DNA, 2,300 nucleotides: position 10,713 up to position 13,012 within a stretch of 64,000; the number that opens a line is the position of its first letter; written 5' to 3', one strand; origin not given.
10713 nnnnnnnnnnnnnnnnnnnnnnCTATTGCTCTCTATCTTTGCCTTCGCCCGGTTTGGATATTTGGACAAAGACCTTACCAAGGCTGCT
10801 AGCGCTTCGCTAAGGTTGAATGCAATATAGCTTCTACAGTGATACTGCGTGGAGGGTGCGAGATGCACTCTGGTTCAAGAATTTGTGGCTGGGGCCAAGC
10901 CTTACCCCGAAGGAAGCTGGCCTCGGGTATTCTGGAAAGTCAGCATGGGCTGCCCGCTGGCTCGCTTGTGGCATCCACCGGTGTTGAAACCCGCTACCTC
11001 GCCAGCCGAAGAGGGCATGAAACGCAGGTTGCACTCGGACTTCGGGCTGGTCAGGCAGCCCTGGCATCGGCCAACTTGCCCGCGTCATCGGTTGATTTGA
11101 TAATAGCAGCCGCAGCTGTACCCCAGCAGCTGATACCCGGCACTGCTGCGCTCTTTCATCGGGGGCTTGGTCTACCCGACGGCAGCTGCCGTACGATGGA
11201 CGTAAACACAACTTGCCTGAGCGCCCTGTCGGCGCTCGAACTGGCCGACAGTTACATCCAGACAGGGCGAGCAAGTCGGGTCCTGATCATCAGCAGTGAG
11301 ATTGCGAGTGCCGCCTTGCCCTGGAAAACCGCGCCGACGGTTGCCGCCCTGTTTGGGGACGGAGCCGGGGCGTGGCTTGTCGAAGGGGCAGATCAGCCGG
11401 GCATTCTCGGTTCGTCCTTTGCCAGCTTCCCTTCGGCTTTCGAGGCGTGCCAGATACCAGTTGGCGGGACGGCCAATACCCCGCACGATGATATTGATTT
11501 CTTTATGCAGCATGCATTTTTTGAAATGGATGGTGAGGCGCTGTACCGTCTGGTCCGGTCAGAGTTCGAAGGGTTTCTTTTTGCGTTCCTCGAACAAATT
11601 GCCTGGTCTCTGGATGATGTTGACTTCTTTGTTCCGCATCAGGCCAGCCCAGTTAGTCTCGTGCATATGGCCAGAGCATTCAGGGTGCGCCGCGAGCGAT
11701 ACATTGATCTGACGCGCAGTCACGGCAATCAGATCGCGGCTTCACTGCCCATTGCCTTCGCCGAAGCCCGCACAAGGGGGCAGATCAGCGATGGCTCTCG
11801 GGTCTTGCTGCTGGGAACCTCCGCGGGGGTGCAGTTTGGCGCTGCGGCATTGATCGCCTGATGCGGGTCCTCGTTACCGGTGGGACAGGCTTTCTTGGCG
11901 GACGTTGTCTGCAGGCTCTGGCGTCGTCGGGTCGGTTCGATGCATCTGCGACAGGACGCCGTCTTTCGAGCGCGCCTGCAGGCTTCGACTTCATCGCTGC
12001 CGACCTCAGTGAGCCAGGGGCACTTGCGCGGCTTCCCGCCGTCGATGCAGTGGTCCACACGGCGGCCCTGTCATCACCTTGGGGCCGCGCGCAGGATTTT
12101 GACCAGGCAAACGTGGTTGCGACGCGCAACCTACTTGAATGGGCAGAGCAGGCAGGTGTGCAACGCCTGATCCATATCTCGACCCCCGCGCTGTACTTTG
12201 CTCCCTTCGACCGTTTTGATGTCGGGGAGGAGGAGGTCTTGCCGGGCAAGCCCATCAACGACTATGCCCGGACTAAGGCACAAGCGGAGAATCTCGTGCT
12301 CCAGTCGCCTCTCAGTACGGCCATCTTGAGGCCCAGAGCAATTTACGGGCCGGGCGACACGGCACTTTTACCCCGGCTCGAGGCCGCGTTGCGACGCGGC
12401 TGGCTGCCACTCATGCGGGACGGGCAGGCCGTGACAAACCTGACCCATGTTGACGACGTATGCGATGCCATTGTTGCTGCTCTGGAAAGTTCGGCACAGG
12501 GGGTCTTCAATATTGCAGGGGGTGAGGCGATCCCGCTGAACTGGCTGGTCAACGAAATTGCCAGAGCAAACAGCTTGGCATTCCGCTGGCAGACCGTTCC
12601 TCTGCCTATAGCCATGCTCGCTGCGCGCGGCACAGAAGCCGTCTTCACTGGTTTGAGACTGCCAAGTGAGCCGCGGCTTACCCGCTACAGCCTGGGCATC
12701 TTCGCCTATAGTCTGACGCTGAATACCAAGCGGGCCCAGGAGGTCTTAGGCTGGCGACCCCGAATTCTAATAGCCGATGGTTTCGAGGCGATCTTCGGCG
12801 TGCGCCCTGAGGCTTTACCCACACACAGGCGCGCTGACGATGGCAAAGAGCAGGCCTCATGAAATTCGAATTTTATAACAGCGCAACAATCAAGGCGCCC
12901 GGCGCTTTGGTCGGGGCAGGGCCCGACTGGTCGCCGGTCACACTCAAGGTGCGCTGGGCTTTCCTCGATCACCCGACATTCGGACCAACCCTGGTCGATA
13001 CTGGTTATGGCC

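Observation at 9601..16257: Lower-GC island: tightly overlapping five-gene operon (KAS III-like, SDR epimerase/reductase, MBL hydrolase, PaaK/F390-synthetase-like adenylase, ATP-grasp ligase) with no NRPS, PKS or ACP, which I cannot assign to a described pathway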

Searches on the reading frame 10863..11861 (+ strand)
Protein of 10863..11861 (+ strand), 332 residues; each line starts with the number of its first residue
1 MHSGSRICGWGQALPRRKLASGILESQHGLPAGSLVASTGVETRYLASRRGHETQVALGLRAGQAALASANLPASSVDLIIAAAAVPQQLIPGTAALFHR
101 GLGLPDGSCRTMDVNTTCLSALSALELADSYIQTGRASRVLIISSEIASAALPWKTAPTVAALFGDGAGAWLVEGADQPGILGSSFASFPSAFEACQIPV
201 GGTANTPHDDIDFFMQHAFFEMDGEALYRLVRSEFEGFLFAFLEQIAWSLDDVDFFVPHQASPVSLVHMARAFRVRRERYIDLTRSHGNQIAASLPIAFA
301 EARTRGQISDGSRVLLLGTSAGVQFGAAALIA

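Call 5: search_protein_families(library=pfam, proteins=[window:10863-11861:+], max_evalue=0.01)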
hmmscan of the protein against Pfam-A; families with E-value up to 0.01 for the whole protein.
window:10863-11861:+ (332 aa): 4 families
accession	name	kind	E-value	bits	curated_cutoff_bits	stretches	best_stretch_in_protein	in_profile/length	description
PF08541.16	ACP_syn_III_C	-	5.9e-21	74.9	26.6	1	243-330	1-88/90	3-Oxoacyl-[acyl-carrier-protein (ACP)] synthase III C terminal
PF08545.16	ACP_syn_III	-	1.7e-19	69.9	24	1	112-187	1-77/80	3-Oxoacyl-[acyl-carrier-protein (ACP)] synthase III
PF00195.25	Chal_sti_synt_N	-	1.6e-07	31.4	27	1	56-176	100-223/225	Chalcone and stilbene synthases, N-terminal domain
PF00108.29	Thiolase_N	-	4.7e-06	26.6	26.4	1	54-147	22-114/260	Thiolase, N-terminal domain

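Call 6: search_protein_families(library=ncbifam, proteins=[window:10863-11861:+], max_evalue=0.01)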
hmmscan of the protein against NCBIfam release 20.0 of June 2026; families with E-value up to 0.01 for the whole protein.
window:10863-11861:+ (332 aa): 18 families
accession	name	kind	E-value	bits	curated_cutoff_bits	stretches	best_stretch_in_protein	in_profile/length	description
NF005541.0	PRK07204.1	equivalog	3.1e-71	240.4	402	1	4-327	4-324/329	beta-ketoacyl-ACP synthase III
NF006829.0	PRK09352.1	subfamily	1.7e-55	188.2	249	1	4-330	4-319/322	beta-ketoacyl-ACP synthase 3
NF004623.0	PRK05963.1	equivalog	4.8e-46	157.5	437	1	2-329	3-325/328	beta-ketoacyl-ACP synthase III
TIGR00747.1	fabH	subfamily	3.3e-45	154.6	292.1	1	35-330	33-320/322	beta-ketoacyl-ACP synthase III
NF006720.0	PRK09258.1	equivalog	6.7e-29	101.3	285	1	27-324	35-330/338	3-oxoacyl-ACP synthase III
NF005703.0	PRK07515.1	equivalog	1.3e-18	67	304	1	54-327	95-367/373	beta-ketoacyl-ACP synthase III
NF005308.0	PRK06840.1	equivalog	2.5e-18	66.2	315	1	7-330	7-333/339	3-oxoacyl-ACP synthase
NF009519.0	PRK12880.1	equivalog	6.2e-14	52.1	436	1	39-328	46-334/353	beta-ketoacyl-ACP synthase III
NF005293.2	PRK06816.1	subfamily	7e-13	48.4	450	2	38-152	41-156/378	StlD/DarB family beta-ketosynthase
NF003274.0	PRK04262.1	equivalog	1.2e-09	37.7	244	1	6-152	4-147/347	hydroxymethylglutaryl-CoA synthase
NF042429.2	DHPHCoAsyn_DpgA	equivalog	1.4e-09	37.3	425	1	49-179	64-196/350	3,5-dihydroxyphenylacetyl-CoA synthase DpgA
NF053539.1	resorcinol_DarB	exception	4.8e-07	29.2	550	1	39-152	44-157/377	dialkylresorcinol biosynthesis protein DarB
TIGR01835.1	HMG-CoA-S_prok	equivalog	5.3e-07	28.8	360.35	1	47-174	41-161/382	hydroxymethylglutaryl-CoA synthase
TIGR01930.1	AcCoA-C-Actrans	subfamily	3e-06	26.4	240.55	1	55-151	21-116/385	acetyl-CoA C-acyltransferase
NF006086.0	PRK08235.1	equivalog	0.0006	19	526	1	57-142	28-112/393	acetyl-CoA C-acetyltransferase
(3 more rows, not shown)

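Call 21: search_solved_structures(query=window:10863-11861:+, max_evalue=1e-10)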
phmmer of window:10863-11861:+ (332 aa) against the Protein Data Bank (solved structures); distinct sequences matched with E-value up to 1e-10: 57.
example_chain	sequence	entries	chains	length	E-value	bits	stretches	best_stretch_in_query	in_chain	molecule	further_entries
4dfe_A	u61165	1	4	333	1.8e-40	142.2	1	5-329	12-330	3-oxoacyl-[acyl-carrier-protein] synthase 3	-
4ryb_A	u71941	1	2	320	3.2e-39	138.1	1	5-329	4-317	3-oxoacyl-[acyl-carrier-protein] synthase 3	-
4v2p_A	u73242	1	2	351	4.1e-37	131.1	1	6-326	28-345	KETOSYNTHASE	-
4yuc_A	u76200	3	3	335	2.8e-34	121.9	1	6-326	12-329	CorB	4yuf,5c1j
2ebd_A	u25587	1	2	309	1.3e-33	119.7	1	4-329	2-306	3-oxoacyl-[acyl-carrier-protein] synthase 3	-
4wzu_A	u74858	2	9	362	1.1e-29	106.8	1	6-328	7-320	3-oxoacyl-[acyl-carrier-protein] synthase 3 protein 2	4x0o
5bqs_A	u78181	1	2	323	1.6e-29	106.3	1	37-329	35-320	3-oxoacyl-[acyl-carrier-protein] synthase 3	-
4ylt_A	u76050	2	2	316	2.6e-29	105.5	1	5-329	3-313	3-oxoacyl-[acyl-carrier-protein] synthase 3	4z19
4x9k_A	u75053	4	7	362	2.3e-28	102.4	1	6-328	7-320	3-oxoacyl-[acyl-carrier-protein] synthase 3 protein 2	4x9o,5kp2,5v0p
9j6e_A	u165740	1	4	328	4e-28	101.6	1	4-328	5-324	3-oxopimeloyl-[acyl-carrier-protein] synthase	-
8vd9_A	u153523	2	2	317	5.3e-28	101.2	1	6-330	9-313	Beta-ketoacyl-[acyl-carrier-protein] synthase III 1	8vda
6kue_A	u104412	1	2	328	1.7e-27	99.6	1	4-328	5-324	3-oxoacyl-[acyl-carrier-protein] synthase III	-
3il9_A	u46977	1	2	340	6.3e-27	97.7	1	2-329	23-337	3-oxoacyl-[acyl-carrier-protein] synthase 3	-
9ka2_A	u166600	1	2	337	7e-27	97.5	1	2-329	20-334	Beta-ketoacyl-[acyl-carrier-protein] synthase III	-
9w96_A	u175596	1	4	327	1.2e-26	96.8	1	4-328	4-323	3-oxopimeloyl-[acyl-carrier-protein] synthase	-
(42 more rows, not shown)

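Call 103: search_protein_families(library=padloc, proteins=[window:10863-11861:+], max_evalue=0.001)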
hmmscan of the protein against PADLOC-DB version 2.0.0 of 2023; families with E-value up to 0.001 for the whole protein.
window:10863-11861:+ (332 aa): 0 families

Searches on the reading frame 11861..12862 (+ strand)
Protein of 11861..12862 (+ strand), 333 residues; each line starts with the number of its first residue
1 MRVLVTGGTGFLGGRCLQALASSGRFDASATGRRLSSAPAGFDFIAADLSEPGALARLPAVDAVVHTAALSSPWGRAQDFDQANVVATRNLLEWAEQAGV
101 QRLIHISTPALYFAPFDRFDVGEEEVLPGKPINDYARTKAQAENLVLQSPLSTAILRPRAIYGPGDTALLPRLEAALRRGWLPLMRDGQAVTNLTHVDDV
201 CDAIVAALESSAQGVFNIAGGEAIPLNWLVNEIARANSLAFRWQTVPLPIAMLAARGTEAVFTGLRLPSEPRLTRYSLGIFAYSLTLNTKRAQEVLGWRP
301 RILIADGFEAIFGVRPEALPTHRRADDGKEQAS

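Call 5: search_protein_families(library=pfam, proteins=[window:11861-12862:+], max_evalue=0.01)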
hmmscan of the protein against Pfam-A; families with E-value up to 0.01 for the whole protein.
window:11861-12862:+ (333 aa): 8 families
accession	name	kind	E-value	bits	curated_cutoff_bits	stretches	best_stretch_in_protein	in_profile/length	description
PF01370.27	Epimerase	-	3.1e-34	118.9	20.9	1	3-219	1-240/240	NAD dependent epimerase/dehydratase family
PF01073.25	3Beta_HSD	-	1.6e-23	83.6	22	1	4-209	1-230/280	3-beta hydroxysteroid dehydrogenase/isomerase family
PF07993.18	NAD_binding_4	-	3.9e-16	59.4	20.1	1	59-204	87-258/258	Male sterility protein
PF04321.23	RmlD_sub_bind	-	5.4e-15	55.7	27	1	1-224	1-218/287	RmlD substrate binding domain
PF16363.11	GDP_Man_Dehyd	-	1.2e-14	55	27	1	4-308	1-329/332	GDP-mannose 4,6 dehydratase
PF13460.12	NAD_binding_10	-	1.1e-13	51.9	27.2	1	7-163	1-148/184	NAD(P)H-binding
PF02719.21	Polysacc_synt_2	-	0.0015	18.2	20.2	0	60-108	77-128/293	Polysaccharide biosynthesis protein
PF08659.16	KR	-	0.0089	16.4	22.6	0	3-65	3-64/180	KR domain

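Call 6: search_protein_families(library=ncbifam, proteins=[window:11861-12862:+], max_evalue=0.01)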
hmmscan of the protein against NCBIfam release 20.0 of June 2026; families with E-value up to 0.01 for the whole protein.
window:11861-12862:+ (333 aa): 22 families
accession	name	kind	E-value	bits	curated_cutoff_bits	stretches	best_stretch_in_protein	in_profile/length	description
NF042422.1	oxyalk_red_OleD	equivalog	5.3e-48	164.1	580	1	1-310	1-323/329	2-alkyl-3-oxoalkanoate reductase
NF042423.1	oxyalk_red_Shew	equivalog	2.9e-34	118.6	580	1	2-309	10-329/331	2-alkyl-3-oxoalkanoate reductase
TIGR03466.1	HpnA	hypoth_equivalog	5e-27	94.7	367.65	1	1-301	1-308/327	hopanoid-associated sugar epimerase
NF058621.1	DiazavRedAvaA7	equivalog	5.4e-21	75.5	400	1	1-234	1-245/304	3-diazoavenalumate denitrifying reductase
TIGR01746.1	Thioester-redct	subfamily_domain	2.5e-16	59.9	213.35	1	55-237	83-280/371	thioester reductase domain-containing protein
TIGR01179.1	galE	equivalog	9.2e-16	57.6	262.3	1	2-147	1-157/332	UDP-glucose 4-epimerase GalE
TIGR01181.1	dTDP_gluc_dehyt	equivalog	1.1e-14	54.3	365.1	1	2-231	1-255/321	dTDP-glucose 4,6-dehydratase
TIGR01214.1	rmlD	equivalog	1.9e-14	53.4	224.05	1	2-221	1-210/285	dTDP-4-dehydrorhamnose reductase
TIGR02197.1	heptose_epim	equivalog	1.1e-13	51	274.6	2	3-149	1-152/316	ADP-glyceromanno-heptose 6-epimerase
NF052578.1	StrlDmthSdmBMthl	equivalog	1.7e-12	47.7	600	1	1-227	1-235/328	sterol demethylase protein SdmB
NF005539.0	PRK07201.1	equivalog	3.2e-11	42.7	549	1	1-240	1-269/657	SDR family oxidoreductase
NF004520.0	PRK05865.1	equivalog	1.5e-10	39.6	1509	1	1-219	1-184/854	sugar epimerase family protein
TIGR04180.1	EDH_00030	hypoth_equivalog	4.2e-10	39.2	475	1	4-235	2-254/297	NAD-dependent 4,6-dehydratase LegB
TIGR01777.1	yfcH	hypoth_equivalog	3.4e-08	33.4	207.35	1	3-239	1-243/292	TIGR01777 family oxidoreductase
NF043036.1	ErythonDh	equivalog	1.3e-07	31.2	325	1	1-146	1-160/321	D-erythronate dehydrogenase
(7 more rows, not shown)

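Call 84: search_solved_structures(query=window:11861-12862:+, max_evalue=1e-8)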
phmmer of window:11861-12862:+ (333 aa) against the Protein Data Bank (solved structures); distinct sequences matched with E-value up to 1e-8: 23.
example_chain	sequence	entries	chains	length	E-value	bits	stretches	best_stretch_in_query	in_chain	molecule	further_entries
6kv9_A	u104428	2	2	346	1e-19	74.5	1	3-236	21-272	MoeE5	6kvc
3wj7_A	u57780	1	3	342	2.6e-19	73.2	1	4-302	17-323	Putative oxidoreductase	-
1r66_A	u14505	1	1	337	5.9e-19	72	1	1-230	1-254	TDP-glucose-4,6-dehydratase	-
1r6d_A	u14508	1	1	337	7.6e-19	71.7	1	1-230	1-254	TDP-glucose-4,6-dehydratase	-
6jkg_A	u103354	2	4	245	4.2e-17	65.9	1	2-213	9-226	Sterol-4-alpha-carboxylate 3-dehydrogenase, decarboxylating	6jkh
3vps_A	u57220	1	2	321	5.3e-15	59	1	2-240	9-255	NAD-dependent epimerase/dehydratase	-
6zl6_A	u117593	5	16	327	1.1e-14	58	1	1-226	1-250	Epimerase domain-containing protein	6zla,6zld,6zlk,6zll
6wjb_A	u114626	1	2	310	1.4e-14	57.6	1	2-234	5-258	NAD-dependent epimerase/dehydratase family protein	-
6zlj_A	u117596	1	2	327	3.9e-14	56.2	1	1-226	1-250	Epimerase domain-containing protein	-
6wj9_A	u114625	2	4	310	8e-14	55.1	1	2-234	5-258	NAD-dependent epimerase/dehydratase family protein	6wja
2p5u_A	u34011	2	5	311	3.7e-13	53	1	1-245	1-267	UDP-glucose 4-epimerase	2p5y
7ys8_A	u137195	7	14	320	1.4e-12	51.1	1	1-224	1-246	UDP-glucose 4-epimerase | UDP-glucose 4-epimerase along with EC 5.1.3.2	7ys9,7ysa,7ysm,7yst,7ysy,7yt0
7k3p_A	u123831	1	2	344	3.1e-12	49.9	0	2-149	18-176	UDP-glucose 4-epimerase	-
4zrm_A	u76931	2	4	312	6.2e-11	45.7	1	1-230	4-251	UDP-glucose 4-epimerase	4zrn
3m2p_A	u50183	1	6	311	1e-10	44.9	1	2-233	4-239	UDP-N-acetylglucosamine 4-epimerase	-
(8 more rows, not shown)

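Call 103: search_protein_families(library=padloc, proteins=[window:11861-12862:+], max_evalue=0.001)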
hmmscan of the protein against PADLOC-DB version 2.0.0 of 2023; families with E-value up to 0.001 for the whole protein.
window:11861-12862:+ (333 aa): 0 families
